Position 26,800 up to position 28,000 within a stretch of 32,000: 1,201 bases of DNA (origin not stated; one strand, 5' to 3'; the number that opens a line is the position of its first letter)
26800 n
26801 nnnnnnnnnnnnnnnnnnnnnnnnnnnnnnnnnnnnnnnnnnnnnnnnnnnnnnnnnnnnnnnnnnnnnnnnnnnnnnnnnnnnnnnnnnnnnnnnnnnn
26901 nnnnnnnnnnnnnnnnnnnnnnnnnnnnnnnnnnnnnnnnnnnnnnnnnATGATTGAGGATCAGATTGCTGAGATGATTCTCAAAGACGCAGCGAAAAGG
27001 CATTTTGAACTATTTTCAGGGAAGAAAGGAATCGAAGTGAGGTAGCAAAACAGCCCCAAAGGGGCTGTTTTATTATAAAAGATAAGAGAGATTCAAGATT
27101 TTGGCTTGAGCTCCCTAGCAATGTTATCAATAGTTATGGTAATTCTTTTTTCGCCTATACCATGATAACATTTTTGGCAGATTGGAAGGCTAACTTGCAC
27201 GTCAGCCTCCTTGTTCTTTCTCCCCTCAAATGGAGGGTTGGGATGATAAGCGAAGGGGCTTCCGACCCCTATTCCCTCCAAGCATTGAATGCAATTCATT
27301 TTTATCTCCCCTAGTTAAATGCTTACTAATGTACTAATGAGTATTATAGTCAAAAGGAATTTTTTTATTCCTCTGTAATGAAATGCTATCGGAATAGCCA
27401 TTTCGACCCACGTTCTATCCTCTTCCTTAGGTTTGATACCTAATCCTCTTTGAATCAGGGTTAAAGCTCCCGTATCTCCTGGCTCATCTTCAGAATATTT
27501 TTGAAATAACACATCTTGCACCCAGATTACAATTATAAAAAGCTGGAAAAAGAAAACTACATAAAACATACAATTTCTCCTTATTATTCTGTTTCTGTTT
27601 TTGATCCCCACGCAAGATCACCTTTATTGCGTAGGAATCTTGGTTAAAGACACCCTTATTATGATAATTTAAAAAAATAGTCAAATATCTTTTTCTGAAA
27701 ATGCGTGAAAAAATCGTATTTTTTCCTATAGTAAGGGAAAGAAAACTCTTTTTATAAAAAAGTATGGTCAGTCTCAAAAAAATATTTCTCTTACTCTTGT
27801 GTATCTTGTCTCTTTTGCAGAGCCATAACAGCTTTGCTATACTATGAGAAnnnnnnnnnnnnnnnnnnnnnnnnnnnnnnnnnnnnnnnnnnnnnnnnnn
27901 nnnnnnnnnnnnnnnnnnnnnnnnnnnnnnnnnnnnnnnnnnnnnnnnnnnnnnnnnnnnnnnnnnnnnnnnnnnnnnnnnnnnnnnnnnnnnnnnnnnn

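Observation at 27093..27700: Two-ORF cassette with standard-code hallmarks embedded in a TGA=Gly genome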

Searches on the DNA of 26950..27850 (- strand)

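Call 37: search_rna_families(source=window, start=26950, end=27850, threshold=evalue, max_evalue=1)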
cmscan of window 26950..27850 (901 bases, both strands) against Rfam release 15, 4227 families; matches with E-value up to 1: 2.
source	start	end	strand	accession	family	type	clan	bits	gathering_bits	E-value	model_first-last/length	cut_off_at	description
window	27531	27642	-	RF02310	TtnuHACA2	Gene; snRNA; snoRNA; HACA-box;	-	31.3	100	0.0082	1-121/121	no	Tetrahymena snoRNA TtnuHACA2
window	27016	27152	+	RF01770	rimP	Cis-reg; leader;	-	21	47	0.95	1-102/102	no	Gammaprotebacteria rimP leader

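Call 38: search_dna_similar(query=window:27046-27763:-, collection=phages, mode=distant, max_evalue=0.01)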
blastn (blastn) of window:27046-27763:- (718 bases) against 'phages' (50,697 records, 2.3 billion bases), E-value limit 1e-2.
No match.

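Call 39: search_dna_similar(query=window:27046-27763:-, collection=plasmids, mode=distant, max_evalue=0.01)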
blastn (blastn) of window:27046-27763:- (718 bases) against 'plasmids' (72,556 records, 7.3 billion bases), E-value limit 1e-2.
No match.

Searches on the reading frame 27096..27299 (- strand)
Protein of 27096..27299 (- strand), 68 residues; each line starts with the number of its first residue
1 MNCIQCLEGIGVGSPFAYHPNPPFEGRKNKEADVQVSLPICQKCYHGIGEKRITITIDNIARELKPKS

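Call 7: search_protein_families(library=pfam, proteins=[window:27096-27299:-], max_evalue=10)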
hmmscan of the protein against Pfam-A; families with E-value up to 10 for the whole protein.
seq(68 aa): 1 family
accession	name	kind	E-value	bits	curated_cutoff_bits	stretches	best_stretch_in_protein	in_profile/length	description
PF19899.4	DUF6372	-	0.083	13.4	27.4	1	30-48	46-64/68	Family of unknown function (DUF6372)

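Call 11: find_homologous_proteins(query=window:27096-27299:-, max_evalue=10)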
Query seq(68 aa): no candidate shares three 5-residue words with the query. No homologue found.

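Call 24: search_protein_representatives(protein=window:27096-27299:-)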
Query: 68 residues. Proteins with E-value up to 0.001 (for the whole library): 2; up to 1e-10: 1; up to 1e-30: 1. The best 2 are listed.
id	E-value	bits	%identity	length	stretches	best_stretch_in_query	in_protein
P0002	1.7e-40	151.4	100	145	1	1-68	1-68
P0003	3.4e-04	36.5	30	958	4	24-58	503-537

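Call 40: search_protein_families(library=phrogs, proteins=[window:27096-27299:-], max_evalue=1)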
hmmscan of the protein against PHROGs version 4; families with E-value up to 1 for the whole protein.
seq(68 aa): 1 family
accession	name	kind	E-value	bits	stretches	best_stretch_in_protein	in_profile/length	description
phrog_1588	-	unknown function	0.044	14.6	1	2-49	38-83/132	-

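Call 41: search_protein_families(library=padloc, proteins=[window:27096-27299:-], max_evalue=1)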
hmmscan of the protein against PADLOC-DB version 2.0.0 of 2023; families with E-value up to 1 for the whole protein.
seq(68 aa): 0 families

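Call 42: search_protein_families(library=ncbifam, proteins=[window:27096-27299:-], max_evalue=1)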
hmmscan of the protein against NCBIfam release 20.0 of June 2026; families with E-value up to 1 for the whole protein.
seq(68 aa): 0 families

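Call 57: predict_structure(protein=window:27096-27299:-)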
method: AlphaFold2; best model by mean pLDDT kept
length: 68 residues; sequences in the alignment: 1
mean_pLDDT: 48.9   pTM: 0.23
mean pLDDT of the five models: 48.9, 43.2, 40.7, 40.3, 39.0
residues with pLDDT >= 90: 0; 70-90: 0; 50-70: 29; < 50: 39
segments of 3 or more residues with pLDDT < 50: 1-23, 25-29, 63-65
pLDDT, mean of each block of 10 residues (from residue 1): 44 42 47 51 53 56 49
secondary structure, 60 per line:
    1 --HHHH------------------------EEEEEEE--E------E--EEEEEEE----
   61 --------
elements in order: H3-6 E31-37 E50-56

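Call 73: find_related_loci(query=window:27096-27299:-, collection=viral_contigs, flank=5000)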
Query seq(68 aa) (68 aa) in viral_contigs; peptide patterns used: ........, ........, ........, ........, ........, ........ (x = any residue, [..] = any of these).
2 stretches matched a pattern, but none encodes a relative of the query by tblastn (E <= 1e-3).

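Call 76: search_solved_structures(query=window:27096-27299:-, max_evalue=10)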
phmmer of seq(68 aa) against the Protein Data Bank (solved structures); distinct sequences matched with E-value up to 10: 1.
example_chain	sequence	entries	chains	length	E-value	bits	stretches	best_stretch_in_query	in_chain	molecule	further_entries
6xyw_AQ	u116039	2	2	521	1.2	12.5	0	8-36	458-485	Pentatricopeptide repeat-containing protein PNM1, mitochondrial | mL104 (rPPR9)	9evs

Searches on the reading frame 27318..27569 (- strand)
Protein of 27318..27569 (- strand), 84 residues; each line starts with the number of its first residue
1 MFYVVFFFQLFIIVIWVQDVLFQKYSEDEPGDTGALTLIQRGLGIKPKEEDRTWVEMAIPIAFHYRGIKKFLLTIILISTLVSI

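Call 7: search_protein_families(library=pfam, proteins=[window:27318-27569:-], max_evalue=10)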
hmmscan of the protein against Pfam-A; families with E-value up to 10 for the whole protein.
seq(84 aa): 1 family
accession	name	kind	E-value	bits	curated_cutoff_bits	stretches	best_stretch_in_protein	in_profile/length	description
PF00287.24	Na_K-ATPase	-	0.025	14.1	23.3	1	1-56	36-89/284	Sodium / potassium ATPase beta chain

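Call 9: list_cluster_members(proteins=[window:27318-27569:-, window:27318-27611:-, window:27096-27299:-, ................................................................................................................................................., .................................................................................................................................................])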
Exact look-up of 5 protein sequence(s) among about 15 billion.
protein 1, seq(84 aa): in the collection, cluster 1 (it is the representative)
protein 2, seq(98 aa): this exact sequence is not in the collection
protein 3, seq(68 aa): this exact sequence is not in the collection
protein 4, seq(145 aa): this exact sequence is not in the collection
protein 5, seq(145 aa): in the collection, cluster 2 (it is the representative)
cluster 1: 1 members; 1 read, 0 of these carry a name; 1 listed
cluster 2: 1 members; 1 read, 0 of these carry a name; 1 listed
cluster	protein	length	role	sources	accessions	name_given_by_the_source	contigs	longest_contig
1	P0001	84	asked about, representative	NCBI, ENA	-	-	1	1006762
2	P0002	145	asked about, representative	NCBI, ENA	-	-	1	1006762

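Call 10: find_encoding_contigs(protein=P0001, flank=10000, max_places=3)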
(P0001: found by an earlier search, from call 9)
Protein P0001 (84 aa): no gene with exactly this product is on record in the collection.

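Call 12: find_homologous_proteins(query=window:27318-27569:-, max_evalue=10)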
Query seq(84 aa) (84 aa): 1 proteins with E <= 10 among 1 candidates.
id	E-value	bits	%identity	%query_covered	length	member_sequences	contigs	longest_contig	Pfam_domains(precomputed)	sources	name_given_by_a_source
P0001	6.2e-48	178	100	100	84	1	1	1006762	-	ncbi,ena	-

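Call 40: search_protein_families(library=phrogs, proteins=[window:27318-27569:-], max_evalue=1)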
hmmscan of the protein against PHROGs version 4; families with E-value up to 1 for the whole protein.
seq(84 aa): 1 family
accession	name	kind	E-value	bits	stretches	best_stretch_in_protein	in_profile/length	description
phrog_25579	-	unknown function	0.43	12.2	1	17-46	33-62/67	-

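Call 41: search_protein_families(library=padloc, proteins=[window:27318-27569:-], max_evalue=1)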
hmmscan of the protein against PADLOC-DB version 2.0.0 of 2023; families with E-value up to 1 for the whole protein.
seq(84 aa): 0 families

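Call 42: search_protein_families(library=ncbifam, proteins=[window:27318-27569:-], max_evalue=1)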
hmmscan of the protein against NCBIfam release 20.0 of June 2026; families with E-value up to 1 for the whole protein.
seq(84 aa): 0 families

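Call 43: search_dna_similar(query=window:27318-27569:-, collection=phages, mode=protein, max_evalue=1)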
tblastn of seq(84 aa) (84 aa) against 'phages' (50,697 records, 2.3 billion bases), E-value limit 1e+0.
No match.

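Call 74: find_related_loci(query=window:27318-27569:-, collection=viral_contigs, flank=5000)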
Query seq(84 aa) (84 aa) in viral_contigs; peptide patterns used: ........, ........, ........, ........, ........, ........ (x = any residue, [..] = any of these).
124 stretches matched a pattern, but none encodes a relative of the query by tblastn (E <= 1e-3).

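Call 77: search_solved_structures(query=window:27318-27569:-, max_evalue=10)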
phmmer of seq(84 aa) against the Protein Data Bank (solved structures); distinct sequences matched with E-value up to 10: 1.
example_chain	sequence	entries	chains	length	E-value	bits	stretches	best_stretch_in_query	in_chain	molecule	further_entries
3edv_A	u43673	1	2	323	1.4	12.6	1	6-49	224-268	Spectrin beta chain, brain 1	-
